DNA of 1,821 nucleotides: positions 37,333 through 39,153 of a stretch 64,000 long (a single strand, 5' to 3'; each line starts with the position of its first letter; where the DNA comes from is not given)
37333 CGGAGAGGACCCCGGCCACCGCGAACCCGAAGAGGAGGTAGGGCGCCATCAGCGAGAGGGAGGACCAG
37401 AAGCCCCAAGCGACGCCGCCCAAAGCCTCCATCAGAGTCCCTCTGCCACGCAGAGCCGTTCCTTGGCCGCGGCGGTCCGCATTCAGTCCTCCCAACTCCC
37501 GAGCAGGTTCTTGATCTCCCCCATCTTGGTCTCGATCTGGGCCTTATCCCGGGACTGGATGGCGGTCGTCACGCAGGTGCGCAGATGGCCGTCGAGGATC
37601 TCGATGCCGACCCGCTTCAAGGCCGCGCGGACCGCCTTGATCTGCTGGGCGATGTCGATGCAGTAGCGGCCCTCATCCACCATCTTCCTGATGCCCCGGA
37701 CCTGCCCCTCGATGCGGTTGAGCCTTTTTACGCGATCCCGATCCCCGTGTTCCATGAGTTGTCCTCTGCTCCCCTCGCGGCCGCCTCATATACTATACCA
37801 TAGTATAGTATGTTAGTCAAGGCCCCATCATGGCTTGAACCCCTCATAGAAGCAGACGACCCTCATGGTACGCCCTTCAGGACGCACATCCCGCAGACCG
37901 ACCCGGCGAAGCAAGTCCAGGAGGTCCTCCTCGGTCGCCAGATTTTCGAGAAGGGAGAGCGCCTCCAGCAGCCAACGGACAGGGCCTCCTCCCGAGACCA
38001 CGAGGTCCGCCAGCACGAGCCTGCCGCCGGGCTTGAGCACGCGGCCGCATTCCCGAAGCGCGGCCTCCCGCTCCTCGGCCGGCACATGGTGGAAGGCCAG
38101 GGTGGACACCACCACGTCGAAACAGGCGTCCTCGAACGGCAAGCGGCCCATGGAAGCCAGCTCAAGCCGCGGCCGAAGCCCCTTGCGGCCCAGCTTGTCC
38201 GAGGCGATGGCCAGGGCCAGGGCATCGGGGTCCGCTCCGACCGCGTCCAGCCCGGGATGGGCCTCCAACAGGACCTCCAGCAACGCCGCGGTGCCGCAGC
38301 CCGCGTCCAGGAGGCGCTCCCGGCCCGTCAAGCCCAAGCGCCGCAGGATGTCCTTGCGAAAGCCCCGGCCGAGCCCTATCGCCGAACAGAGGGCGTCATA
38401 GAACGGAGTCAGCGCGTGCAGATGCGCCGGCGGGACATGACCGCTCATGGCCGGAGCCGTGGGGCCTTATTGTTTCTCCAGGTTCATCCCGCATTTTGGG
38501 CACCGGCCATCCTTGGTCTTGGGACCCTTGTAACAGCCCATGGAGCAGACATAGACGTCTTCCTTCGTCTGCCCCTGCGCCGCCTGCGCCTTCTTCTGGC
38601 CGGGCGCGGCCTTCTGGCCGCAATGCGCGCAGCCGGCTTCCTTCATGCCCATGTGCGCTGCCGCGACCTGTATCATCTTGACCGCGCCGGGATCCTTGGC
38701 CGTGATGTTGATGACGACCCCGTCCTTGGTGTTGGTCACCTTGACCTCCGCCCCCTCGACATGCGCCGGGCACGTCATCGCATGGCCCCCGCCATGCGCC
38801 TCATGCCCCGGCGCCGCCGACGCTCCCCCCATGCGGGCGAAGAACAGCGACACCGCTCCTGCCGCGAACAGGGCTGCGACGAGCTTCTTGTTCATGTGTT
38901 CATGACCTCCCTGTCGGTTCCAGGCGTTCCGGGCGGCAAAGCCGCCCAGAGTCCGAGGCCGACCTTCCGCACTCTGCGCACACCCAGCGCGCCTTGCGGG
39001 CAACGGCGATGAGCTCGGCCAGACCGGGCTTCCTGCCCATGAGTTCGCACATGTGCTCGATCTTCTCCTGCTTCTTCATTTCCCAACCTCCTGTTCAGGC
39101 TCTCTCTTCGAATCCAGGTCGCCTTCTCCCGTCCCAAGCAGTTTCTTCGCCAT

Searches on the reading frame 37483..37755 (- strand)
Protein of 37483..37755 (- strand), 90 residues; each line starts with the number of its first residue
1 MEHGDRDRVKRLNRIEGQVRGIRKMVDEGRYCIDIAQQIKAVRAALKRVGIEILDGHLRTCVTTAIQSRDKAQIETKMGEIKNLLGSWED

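Call 62: search_protein_families(library=pfam, proteins=[window:37483-37755:-], max_evalue=0.001)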
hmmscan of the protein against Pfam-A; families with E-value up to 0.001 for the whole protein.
window:37483-37755:- (90 aa): 1 family
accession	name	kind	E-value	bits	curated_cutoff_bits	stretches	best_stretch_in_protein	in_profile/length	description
PF02583.22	Trns_repr_metal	-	7.6e-29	100.4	22.8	1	8-84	5-75/78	Metal-sensitive transcriptional repressor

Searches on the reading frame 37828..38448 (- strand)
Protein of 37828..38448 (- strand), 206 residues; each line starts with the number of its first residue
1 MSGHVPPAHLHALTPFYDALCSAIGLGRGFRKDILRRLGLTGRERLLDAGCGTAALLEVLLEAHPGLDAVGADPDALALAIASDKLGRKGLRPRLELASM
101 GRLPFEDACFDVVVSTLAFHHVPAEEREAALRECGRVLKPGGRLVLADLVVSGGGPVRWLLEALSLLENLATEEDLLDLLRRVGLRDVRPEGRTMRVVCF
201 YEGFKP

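Call 62: search_protein_families(library=pfam, proteins=[window:37828-38448:-], max_evalue=0.001)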
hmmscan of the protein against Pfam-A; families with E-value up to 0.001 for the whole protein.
window:37828-38448:- (206 aa): 10 families
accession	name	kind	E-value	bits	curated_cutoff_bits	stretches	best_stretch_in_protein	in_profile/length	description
PF08241.18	Methyltransf_11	-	6.1e-23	81.7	21.2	1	47-146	1-95/95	Methyltransferase domain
PF13649.12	Methyltransf_25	-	3.9e-22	79.2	27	1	47-142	2-97/97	Methyltransferase domain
PF08242.18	Methyltransf_12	-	2.9e-17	63.6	30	1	47-144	1-98/98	Methyltransferase domain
PF13847.12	Methyltransf_31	-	5.2e-14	52.6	27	1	43-156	4-114/145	Methyltransferase domain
PF13489.12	Methyltransf_23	-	1.6e-11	44.6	27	1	33-188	11-162/164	Methyltransferase domain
PF01209.24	Ubie_methyltran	-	1e-10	41.9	20.1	1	17-146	20-151/233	ubiE/COQ5 methyltransferase family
PF20922.3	Anamorsin_N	-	8.6e-06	26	27.1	1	104-153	46-94/163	Anamorsin, N-terminal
PF05175.20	MTS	-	1.1e-05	25.5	23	1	42-146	31-138/170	Methyltransferase small domain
PF05148.21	Methyltransf_8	-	5.2e-05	23.7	27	1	93-149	106-159/219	Hypothetical methyltransferase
PF02353.26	CMAS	-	0.00016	21.6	27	1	33-147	53-165/273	Mycolic acid cyclopropane synthetase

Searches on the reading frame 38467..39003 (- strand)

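Call 63: search_protein_families(library=pfam, proteins=[window:38467-39003:-], max_evalue=0.001)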
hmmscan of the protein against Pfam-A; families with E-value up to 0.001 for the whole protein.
window:38467-39003:- (178 aa): 1 family
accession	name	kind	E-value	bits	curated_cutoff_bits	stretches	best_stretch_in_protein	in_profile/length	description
PF19335.5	HMBD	-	8.5e-05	22.9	23.6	1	150-177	1-27/28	Heavy metal binding domain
